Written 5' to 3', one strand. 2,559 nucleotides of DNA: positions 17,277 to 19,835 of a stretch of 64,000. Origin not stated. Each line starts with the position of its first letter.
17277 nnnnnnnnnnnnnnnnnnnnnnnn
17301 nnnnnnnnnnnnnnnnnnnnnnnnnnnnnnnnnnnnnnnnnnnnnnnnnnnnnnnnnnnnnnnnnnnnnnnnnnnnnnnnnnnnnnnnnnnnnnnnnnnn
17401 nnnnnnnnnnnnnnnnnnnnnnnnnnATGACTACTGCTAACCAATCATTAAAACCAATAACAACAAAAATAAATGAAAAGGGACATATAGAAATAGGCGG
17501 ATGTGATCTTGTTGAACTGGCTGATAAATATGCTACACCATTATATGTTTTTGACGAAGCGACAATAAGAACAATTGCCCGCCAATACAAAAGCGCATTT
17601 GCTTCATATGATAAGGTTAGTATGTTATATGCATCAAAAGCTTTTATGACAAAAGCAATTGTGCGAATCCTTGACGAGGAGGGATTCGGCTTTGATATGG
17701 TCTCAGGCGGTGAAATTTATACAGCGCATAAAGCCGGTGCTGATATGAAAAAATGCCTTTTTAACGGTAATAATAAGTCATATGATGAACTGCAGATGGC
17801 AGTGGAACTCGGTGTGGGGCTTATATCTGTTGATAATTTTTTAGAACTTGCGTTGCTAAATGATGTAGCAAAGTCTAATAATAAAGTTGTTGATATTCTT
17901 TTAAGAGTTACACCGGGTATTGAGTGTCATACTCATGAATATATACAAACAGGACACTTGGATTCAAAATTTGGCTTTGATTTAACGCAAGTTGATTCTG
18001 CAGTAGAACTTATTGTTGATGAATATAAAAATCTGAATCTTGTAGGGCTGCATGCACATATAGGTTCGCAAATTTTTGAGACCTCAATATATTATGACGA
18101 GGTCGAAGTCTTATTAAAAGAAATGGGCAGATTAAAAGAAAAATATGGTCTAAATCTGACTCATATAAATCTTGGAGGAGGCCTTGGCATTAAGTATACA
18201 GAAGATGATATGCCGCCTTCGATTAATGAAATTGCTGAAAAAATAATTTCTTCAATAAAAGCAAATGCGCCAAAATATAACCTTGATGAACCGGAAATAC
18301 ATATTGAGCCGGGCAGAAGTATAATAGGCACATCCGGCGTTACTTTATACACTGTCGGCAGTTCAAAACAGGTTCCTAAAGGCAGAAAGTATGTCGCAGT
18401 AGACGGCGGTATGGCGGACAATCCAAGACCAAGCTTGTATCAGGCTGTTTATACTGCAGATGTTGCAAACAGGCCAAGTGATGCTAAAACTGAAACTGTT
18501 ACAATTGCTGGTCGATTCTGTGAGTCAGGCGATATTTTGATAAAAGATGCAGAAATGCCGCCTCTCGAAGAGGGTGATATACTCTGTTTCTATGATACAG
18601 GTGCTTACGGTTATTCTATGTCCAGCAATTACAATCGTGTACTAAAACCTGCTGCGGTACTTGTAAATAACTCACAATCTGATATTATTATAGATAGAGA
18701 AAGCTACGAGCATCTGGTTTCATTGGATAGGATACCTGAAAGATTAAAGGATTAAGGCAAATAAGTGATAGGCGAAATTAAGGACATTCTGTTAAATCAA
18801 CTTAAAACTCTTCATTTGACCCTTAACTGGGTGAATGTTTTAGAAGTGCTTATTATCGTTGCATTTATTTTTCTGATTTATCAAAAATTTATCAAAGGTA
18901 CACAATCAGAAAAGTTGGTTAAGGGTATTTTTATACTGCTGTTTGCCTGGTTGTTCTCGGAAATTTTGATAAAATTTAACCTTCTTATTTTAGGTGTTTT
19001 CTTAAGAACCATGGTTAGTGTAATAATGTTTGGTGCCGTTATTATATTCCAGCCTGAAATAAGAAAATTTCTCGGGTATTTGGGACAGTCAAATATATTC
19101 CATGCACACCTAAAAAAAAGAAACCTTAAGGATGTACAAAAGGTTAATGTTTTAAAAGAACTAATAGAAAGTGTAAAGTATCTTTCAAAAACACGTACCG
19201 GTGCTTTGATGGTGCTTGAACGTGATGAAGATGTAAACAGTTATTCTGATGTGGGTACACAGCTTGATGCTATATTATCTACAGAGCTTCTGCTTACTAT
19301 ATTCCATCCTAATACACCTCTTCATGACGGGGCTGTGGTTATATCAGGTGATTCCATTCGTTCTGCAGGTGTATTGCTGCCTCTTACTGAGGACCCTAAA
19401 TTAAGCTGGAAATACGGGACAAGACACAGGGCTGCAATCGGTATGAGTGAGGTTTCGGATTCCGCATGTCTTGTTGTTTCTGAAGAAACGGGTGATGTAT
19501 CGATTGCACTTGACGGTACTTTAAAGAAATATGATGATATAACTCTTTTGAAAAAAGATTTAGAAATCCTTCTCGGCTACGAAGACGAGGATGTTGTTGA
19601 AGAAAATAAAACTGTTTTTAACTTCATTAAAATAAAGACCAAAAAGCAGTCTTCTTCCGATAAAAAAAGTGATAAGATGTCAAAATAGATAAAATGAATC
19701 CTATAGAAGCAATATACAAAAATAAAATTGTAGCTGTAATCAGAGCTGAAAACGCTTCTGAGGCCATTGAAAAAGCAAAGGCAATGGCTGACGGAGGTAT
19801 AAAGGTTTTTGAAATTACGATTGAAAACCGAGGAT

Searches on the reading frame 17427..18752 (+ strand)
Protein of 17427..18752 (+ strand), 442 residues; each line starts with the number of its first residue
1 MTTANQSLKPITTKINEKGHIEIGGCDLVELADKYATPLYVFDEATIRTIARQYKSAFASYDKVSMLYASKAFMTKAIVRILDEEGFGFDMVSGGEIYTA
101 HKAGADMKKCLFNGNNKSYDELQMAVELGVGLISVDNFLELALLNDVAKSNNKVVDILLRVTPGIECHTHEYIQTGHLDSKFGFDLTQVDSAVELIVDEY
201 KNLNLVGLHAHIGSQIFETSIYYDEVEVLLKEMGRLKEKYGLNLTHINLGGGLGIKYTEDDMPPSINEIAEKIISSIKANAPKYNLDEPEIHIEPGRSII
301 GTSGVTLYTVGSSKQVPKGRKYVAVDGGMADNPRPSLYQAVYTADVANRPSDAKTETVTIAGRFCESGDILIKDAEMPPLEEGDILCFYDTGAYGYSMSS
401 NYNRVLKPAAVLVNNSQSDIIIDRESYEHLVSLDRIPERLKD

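Call 11: find_encoding_contigs(protein=window:17427-18752:+, flank=10000, max_places=10)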
Protein window:17427-18752:+ (442 aa): 1 contig read that carries it; 1 place shown.
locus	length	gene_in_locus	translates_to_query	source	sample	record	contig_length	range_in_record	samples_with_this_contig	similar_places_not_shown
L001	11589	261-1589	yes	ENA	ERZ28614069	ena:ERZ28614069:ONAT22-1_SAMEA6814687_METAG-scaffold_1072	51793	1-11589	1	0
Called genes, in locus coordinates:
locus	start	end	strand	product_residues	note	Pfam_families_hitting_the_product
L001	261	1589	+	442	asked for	PF00278:Orn_DAP_Arg_deC, PF02784:Orn_Arg_deC_N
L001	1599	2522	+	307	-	PF19293:CdaA_N (weak), PF02457:DAC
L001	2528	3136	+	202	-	PF01081:Aldolase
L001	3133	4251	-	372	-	PF13524:Glyco_trans_1_2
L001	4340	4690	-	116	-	-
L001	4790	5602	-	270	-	PF02737:3HCDH_N (faint), PF03446:NAD_binding_2 (weak), PF03807:F420_oxidored, PF02153:PDH_N, PF20463:PDH_C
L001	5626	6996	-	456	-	PF02321:OEP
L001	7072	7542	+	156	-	PF08535:KorB (faint), PF22381:Staph_reg_Sar_Rot (weak), PF01047:MarR, PF12802:MarR_2, PF13601:HTH_34 (weak)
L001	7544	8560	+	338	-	PF25917:BSH_RND, PF25973:BSH_CzcB (weak), PF25919:BSH_CusB (weak), PF25935:BSH_LcnD (faint), PF25885:HH_EMRA (weak), PF25876:HH_MFP_RND, PF25893:HH_CzcB, PF25963:Beta-barrel_AAEA (weak), +3 more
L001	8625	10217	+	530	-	PF00083:Sugar_tr, PF05977:MFS_3 (faint), PF07690:MFS_1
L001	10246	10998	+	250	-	PF01643:Acyl-ACP_TE, PF13279:4HBT_2 (faint), PF20791:Acyl-ACP_TE_C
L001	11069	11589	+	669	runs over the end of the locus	-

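Call 12: search_protein_families(library=pfam, proteins=[window:17427-18752:+])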
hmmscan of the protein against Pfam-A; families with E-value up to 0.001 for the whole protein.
window:17427-18752:+ (442 aa): 2 families
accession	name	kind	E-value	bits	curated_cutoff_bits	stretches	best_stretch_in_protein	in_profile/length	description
PF02784.22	Orn_Arg_deC_N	-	6.9e-63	212.7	23.4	1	49-300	3-246/247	Pyridoxal-dependent decarboxylase, pyridoxal binding domain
PF00278.28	Orn_DAP_Arg_deC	-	1.7e-19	70.3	23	1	120-392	5-95/95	Pyridoxal-dependent decarboxylase, C-terminal sheet domain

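Call 32: find_homologous_proteins(query=window:17427-18752:+, max_evalue=1e-100)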
Query window:17427-18752:+ (442 aa): 7779 proteins with E <= 1e-100 among 8000 candidates; the best 120 are listed.
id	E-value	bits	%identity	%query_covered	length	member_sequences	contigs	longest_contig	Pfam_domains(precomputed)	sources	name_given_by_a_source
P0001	1.7e-286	968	98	100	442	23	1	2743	PF02784.23,PF00278.29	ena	-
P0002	7.5e-266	900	90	100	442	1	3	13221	PF02784.23,PF00278.29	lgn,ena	-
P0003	9.8e-266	899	90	100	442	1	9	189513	PF02784.23,PF00278.29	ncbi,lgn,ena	-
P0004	1.2e-265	899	90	100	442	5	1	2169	PF02784.23,PF00278.29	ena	-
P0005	2.0e-265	898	90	100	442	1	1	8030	PF02784.23,PF00278.29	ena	-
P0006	2.5e-264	895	90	100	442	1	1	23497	PF02784.23,PF00278.29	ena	-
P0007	1.7e-263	892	88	100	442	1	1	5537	PF02784.23,PF00278.29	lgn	-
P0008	6.0e-263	890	88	100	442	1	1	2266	PF02784.23,PF00278.29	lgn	-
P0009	9.2e-263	890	90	100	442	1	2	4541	PF02784.23,PF00278.29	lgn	-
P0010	1.6e-262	889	88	100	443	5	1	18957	PF02784.23,PF00278.29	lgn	-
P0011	2.1e-262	888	88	100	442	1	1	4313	PF02784.23,PF00278.29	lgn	-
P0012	6.2e-262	887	89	100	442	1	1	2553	PF02784.23,PF00278.29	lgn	-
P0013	1.1e-261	886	88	100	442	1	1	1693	PF02784.23,PF00278.29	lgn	-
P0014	1.7e-261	885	88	100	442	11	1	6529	PF02784.23,PF00278.29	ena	-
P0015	1.1e-260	883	89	100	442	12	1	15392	PF02784.23,PF00278.29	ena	-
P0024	2.0e-258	875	88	100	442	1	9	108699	PF02784.23,PF00278.29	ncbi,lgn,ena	-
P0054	8.0e-251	850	86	100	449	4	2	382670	PF02784.23,PF00278.29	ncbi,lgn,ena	-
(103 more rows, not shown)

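Call 33: find_encoding_contigs(protein=P0003, flank=4000, max_places=4)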
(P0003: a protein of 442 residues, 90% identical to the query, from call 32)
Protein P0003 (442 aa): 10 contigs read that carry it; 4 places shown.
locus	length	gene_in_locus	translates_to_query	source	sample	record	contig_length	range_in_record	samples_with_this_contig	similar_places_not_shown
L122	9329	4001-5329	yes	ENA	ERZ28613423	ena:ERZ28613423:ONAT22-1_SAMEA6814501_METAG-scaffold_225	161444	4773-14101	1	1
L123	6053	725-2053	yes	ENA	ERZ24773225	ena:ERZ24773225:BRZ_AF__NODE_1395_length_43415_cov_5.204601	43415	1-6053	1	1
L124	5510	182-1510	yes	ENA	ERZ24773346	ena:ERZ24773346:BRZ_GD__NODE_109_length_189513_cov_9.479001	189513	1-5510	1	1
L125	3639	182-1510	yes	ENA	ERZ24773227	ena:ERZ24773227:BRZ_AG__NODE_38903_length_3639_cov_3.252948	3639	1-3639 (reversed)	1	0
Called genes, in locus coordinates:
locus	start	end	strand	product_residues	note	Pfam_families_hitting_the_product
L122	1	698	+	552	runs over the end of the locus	PF12837:Fer4_6 (faint), PF12838:Fer4_7, PF13237:Fer4_10 (faint), PF13484:Fer4_16, PF00037:Fer4 (weak), PF01645:Glu_synthase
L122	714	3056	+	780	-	PF01493:GXGXG, PF14691:Fer4_20, PF00890:FAD_binding_2 (weak), PF01266:DAO, PF01593:Amino_oxidase (weak), PF07992:Pyr_redox_2, PF13450:NAD_binding_8, PF12838:Fer4_7, +7 more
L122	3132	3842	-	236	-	-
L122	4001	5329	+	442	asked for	PF00278:Orn_DAP_Arg_deC, PF02784:Orn_Arg_deC_N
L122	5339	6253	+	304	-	PF19293:CdaA_N (weak), PF02457:DAC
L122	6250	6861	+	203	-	PF01081:Aldolase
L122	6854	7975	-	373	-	PF13524:Glyco_trans_1_2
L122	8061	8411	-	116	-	-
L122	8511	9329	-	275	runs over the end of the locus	PF02826:2-Hacid_dh_C (weak), PF03446:NAD_binding_2 (weak), PF03807:F420_oxidored, PF02153:PDH_N, PF20463:PDH_C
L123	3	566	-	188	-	?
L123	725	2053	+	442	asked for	PF00278:Orn_DAP_Arg_deC, PF02784:Orn_Arg_deC_N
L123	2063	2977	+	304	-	PF19293:CdaA_N (weak), PF02457:DAC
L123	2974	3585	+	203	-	PF01081:Aldolase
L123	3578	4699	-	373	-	PF13524:Glyco_trans_1_2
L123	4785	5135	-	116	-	-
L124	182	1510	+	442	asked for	PF00278:Orn_DAP_Arg_deC, PF02784:Orn_Arg_deC_N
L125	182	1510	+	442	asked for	PF00278:Orn_DAP_Arg_deC, PF02784:Orn_Arg_deC_N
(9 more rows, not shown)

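Call 34: find_encoding_contigs(protein=P0024, flank=4000, max_places=4)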
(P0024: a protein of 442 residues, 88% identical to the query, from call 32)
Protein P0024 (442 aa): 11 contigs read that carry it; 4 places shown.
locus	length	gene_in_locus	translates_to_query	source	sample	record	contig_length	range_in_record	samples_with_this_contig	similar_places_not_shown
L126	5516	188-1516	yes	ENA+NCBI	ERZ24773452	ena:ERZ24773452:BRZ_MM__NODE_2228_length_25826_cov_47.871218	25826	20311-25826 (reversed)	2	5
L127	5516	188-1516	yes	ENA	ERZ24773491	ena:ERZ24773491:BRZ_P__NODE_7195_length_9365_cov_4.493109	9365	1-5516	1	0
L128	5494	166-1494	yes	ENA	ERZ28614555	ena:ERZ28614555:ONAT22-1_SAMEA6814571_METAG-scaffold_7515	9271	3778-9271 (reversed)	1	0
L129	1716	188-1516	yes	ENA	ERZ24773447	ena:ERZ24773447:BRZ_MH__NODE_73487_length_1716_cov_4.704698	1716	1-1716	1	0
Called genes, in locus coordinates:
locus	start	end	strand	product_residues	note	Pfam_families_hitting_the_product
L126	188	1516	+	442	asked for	PF00278:Orn_DAP_Arg_deC, PF02784:Orn_Arg_deC_N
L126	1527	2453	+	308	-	PF19293:CdaA_N (weak), PF02457:DAC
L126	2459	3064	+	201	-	PF01081:Aldolase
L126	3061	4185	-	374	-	PF13524:Glyco_trans_1_2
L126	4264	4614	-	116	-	-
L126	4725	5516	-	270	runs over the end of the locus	PF03807:F420_oxidored (weak), PF02153:PDH_N, PF20463:PDH_C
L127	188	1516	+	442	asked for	PF00278:Orn_DAP_Arg_deC, PF02784:Orn_Arg_deC_N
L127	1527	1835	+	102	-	PF19293:CdaA_N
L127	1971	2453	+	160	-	PF02457:DAC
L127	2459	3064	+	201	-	PF01081:Aldolase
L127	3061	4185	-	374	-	PF13524:Glyco_trans_1_2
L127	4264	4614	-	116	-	-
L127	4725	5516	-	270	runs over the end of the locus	PF03807:F420_oxidored, PF02153:PDH_N, PF20463:PDH_C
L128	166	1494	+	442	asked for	PF00278:Orn_DAP_Arg_deC, PF02784:Orn_Arg_deC_N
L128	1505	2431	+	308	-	PF19293:CdaA_N (weak), PF02457:DAC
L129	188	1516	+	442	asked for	PF00278:Orn_DAP_Arg_deC, PF02784:Orn_Arg_deC_N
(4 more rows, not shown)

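Call 35: find_encoding_contigs(protein=P0054, flank=4000, max_places=3)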
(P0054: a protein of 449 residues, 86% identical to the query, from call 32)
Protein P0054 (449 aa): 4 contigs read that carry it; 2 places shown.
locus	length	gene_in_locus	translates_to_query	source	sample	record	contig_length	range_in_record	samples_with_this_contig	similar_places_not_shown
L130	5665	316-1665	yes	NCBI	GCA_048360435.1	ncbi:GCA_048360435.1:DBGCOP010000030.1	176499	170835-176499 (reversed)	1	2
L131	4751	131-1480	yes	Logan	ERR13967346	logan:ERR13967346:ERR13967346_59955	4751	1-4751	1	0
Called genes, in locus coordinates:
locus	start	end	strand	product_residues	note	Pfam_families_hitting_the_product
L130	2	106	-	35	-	?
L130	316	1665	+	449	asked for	PF00278:Orn_DAP_Arg_deC, PF02784:Orn_Arg_deC_N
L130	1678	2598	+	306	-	PF19293:CdaA_N (weak), PF02457:DAC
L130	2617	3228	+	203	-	PF01081:Aldolase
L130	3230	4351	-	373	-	PF13524:Glyco_trans_1_2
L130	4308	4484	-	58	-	-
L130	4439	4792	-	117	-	-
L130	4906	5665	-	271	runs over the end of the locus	PF03807:F420_oxidored, PF02153:PDH_N, PF20463:PDH_C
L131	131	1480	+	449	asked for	PF00278:Orn_DAP_Arg_deC, PF02784:Orn_Arg_deC_N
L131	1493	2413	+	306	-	PF19293:CdaA_N (weak), PF02457:DAC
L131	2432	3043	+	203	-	PF01081:Aldolase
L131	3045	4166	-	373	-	PF13524:Glyco_trans_1_2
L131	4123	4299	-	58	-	-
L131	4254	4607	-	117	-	-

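Call 38: find_encoding_contigs(protein=P0001, flank=3000, max_places=10)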
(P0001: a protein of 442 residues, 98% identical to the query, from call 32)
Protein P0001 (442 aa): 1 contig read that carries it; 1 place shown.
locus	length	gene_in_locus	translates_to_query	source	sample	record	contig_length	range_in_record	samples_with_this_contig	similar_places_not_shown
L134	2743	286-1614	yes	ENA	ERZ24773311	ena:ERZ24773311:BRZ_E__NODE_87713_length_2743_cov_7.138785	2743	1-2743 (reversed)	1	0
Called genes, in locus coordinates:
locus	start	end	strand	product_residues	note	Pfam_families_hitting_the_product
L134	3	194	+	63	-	?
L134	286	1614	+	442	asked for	PF00278:Orn_DAP_Arg_deC, PF02784:Orn_Arg_deC_N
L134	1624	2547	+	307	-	PF19293:CdaA_N (weak), PF02457:DAC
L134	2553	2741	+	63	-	?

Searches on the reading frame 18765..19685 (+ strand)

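Call 12: search_protein_families(library=pfam, proteins=[window:18765-19685:+])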
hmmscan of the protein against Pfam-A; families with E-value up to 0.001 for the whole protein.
window:18765-19685:+ (307 aa): 2 families
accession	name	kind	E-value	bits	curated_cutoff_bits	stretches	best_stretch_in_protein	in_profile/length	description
PF02457.21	DAC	-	2.4e-40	137.3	27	1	135-252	2-118/119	DisA bacterial checkpoint controller nucleotide-binding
PF19293.4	CdaA_N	-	4.3e-06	27.2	23.8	1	19-99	4-81/81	CdaA N-terminal transmembrane domain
